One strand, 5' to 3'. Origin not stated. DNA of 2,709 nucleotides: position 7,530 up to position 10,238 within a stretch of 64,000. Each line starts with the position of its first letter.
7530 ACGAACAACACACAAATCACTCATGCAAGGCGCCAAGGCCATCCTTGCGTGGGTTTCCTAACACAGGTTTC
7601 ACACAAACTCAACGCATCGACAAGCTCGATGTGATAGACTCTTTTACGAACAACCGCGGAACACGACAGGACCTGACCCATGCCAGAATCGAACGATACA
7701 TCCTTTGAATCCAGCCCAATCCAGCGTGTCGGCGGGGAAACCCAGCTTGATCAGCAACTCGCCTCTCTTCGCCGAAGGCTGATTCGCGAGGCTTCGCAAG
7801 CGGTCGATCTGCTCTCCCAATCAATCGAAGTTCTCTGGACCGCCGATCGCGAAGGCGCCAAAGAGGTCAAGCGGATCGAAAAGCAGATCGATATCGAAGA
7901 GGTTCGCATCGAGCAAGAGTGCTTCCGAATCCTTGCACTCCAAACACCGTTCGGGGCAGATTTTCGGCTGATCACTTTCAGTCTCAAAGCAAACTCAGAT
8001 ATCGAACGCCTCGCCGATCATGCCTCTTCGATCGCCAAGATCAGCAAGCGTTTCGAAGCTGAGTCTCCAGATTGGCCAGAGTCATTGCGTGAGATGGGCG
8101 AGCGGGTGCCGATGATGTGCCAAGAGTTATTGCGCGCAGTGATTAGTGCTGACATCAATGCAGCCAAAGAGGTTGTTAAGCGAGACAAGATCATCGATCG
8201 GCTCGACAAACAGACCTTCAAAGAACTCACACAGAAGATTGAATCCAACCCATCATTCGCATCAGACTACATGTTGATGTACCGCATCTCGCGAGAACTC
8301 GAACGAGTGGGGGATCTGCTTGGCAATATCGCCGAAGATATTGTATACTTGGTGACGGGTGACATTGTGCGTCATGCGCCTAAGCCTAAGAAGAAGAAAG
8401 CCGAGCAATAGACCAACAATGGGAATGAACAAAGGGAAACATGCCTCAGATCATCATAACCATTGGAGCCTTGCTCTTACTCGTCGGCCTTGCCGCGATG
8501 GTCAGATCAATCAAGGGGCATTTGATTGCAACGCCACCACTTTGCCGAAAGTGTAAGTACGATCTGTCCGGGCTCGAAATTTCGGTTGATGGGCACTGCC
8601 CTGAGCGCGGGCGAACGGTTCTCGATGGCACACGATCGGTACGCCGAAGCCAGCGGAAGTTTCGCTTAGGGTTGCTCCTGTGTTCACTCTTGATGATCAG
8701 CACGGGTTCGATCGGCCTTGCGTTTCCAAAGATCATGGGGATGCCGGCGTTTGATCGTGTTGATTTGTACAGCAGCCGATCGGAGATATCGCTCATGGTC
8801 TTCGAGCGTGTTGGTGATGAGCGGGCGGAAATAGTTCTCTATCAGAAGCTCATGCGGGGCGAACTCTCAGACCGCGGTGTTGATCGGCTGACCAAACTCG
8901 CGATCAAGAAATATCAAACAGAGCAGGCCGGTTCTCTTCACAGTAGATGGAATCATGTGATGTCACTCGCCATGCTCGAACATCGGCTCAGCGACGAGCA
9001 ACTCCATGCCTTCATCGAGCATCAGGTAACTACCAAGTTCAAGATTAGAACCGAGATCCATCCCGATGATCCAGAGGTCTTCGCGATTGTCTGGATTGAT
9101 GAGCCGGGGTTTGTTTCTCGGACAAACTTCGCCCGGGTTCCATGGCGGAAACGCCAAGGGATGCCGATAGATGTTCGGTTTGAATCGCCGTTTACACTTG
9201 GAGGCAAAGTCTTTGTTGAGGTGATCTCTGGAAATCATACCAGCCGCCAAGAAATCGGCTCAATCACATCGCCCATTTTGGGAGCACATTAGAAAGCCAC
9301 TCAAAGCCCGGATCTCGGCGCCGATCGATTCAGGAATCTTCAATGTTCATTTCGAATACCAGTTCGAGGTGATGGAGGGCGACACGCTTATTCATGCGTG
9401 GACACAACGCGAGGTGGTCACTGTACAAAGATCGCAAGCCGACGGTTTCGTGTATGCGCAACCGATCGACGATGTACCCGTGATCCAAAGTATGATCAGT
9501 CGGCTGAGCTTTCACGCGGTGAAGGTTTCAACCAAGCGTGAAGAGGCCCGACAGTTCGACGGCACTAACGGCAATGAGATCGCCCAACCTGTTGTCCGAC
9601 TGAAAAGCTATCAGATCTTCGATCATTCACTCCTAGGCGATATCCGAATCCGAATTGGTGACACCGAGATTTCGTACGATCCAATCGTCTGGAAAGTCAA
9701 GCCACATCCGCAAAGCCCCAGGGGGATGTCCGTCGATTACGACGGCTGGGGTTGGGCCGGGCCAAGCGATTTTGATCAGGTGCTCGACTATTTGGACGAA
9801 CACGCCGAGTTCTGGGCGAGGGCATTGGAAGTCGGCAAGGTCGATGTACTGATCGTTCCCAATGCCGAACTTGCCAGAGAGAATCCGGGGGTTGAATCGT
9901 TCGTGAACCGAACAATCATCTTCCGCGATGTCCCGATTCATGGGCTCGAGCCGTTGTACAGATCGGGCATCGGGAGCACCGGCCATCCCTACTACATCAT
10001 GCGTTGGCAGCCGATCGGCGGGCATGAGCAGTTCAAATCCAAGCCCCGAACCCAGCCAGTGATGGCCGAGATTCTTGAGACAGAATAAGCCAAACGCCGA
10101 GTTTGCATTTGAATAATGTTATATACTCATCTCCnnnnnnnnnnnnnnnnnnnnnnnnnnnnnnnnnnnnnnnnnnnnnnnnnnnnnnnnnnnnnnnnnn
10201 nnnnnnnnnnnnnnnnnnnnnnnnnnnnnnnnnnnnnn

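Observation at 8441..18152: Six-gene tandem array of TM / zinc-ribbon / TM anchored paralogues with a divergent extracytoplasmic core (about 9.7 kb)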

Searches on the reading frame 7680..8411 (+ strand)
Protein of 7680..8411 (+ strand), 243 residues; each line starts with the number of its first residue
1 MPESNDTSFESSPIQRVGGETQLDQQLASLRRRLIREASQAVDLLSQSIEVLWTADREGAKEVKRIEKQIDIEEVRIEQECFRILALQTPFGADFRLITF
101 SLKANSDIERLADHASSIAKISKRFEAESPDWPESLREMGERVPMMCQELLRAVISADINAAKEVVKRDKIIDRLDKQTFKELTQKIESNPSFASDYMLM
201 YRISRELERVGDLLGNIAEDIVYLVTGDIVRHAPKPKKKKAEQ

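Call 24: search_protein_families(library=padloc, proteins=[window:7680-8411:+], max_evalue=0.1)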
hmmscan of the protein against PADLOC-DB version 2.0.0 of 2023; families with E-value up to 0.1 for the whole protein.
window:7680-8411:+ (243 aa): 0 families

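Call 59: search_protein_families(library=pfam, proteins=[window:7680-8411:+], max_evalue=0.001)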
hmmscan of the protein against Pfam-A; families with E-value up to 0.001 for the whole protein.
window:7680-8411:+ (243 aa): 1 family
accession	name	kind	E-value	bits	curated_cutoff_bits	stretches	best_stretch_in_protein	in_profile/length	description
PF01895.24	PhoU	-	6.2e-32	110.3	23.5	2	136-221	1-89/89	PhoU domain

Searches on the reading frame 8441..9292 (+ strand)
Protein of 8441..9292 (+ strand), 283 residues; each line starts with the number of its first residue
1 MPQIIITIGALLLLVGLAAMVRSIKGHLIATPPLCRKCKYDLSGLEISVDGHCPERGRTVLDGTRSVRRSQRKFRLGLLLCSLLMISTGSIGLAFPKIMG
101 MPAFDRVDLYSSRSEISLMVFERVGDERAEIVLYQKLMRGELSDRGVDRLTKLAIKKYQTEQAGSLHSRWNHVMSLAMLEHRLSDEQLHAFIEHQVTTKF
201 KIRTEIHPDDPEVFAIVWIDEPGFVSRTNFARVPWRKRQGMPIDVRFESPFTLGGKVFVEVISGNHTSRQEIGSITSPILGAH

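Call 3: search_protein_families(library=pfam, proteins=[window:8441-9292:+], max_evalue=1)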
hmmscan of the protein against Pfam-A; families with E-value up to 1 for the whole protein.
window:8441-9292:+ (283 aa): 1 family
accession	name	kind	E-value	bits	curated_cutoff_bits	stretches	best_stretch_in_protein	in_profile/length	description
PF10309.14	NCBP3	-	0.068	13.4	28.9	0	145-164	9-28/59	Nuclear cap-binding protein subunit 3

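Call 4: search_protein_families(library=ncbifam, proteins=[window:8441-9292:+], max_evalue=1)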
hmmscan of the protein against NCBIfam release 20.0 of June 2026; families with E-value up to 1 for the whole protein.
window:8441-9292:+ (283 aa): 0 families

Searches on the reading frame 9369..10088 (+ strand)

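Call 3: search_protein_families(library=pfam, proteins=[window:9369-10088:+], max_evalue=1)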
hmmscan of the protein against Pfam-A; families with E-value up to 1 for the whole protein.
window:9369-10088:+ (239 aa): 1 family
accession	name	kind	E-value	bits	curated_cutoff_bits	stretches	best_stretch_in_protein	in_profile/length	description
PF10656.15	DUF2483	-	0.18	12.4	27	1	49-71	27-49/72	Hypothetical protein of unknown function (DUF2483)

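Call 4: search_protein_families(library=ncbifam, proteins=[window:9369-10088:+], max_evalue=1)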
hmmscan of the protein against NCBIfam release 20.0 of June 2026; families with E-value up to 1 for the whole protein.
window:9369-10088:+ (239 aa): 0 families
